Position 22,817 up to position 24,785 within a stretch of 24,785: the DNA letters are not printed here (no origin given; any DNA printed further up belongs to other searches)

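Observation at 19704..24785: Start of a lipid-primed PKS / hybrid PKS-NRPS biosynthetic gene cluster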

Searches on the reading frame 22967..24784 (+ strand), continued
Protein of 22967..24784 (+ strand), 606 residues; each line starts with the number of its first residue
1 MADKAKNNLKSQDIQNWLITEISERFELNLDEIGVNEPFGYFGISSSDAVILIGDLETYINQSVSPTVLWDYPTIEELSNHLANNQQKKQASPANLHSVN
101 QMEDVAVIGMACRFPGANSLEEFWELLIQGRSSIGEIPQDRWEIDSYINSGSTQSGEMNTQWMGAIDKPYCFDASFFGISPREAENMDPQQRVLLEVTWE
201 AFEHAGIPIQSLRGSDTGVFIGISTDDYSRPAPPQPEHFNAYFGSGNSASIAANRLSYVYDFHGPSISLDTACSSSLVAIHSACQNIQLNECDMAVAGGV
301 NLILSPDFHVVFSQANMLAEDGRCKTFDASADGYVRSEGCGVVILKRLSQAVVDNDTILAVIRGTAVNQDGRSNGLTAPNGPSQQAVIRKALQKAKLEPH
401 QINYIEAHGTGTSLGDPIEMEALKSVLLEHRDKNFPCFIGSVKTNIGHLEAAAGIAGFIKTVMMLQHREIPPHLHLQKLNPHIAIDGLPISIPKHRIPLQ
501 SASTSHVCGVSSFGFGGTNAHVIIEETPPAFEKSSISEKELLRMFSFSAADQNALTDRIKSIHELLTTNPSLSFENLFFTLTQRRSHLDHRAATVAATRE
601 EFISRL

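Call 50: find_encoding_contigs(protein=P0008, flank=10000, max_places=2)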
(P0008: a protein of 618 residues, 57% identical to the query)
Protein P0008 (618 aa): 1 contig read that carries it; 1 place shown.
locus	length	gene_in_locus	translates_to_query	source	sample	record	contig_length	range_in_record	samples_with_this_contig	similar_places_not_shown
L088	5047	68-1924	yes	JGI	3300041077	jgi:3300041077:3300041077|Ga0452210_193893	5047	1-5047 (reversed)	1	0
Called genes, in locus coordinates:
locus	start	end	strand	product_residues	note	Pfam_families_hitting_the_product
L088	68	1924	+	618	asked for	PF00550:PP-binding, PF00109:ketoacyl-synt, PF00108:Thiolase_N (weak), PF02801:Ketoacyl-synt_C, PF16197:KAsynt_C_assoc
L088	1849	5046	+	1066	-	?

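Call 51: search_protein_families(library=pfam, proteins=[L088:1849-5046:+], max_evalue=1e-8)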
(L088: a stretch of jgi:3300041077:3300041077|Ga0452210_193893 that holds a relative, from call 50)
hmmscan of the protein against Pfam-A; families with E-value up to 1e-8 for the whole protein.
L088:1849-5046:+ (1066 aa): 3 families
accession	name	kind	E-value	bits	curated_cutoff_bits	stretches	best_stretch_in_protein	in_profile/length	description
PF00668.25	Condensation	-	8.9e-110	367.9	30.6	1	569-1025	4-456/456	Condensation domain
PF00698.26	Acyl_transf_1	-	8.6e-66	223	32.7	1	39-350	2-316/319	Acyl transferase domain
PF00550.31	PP-binding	-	1.7e-15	57.4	20.8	1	480-543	2-65/67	Phosphopantetheine attachment site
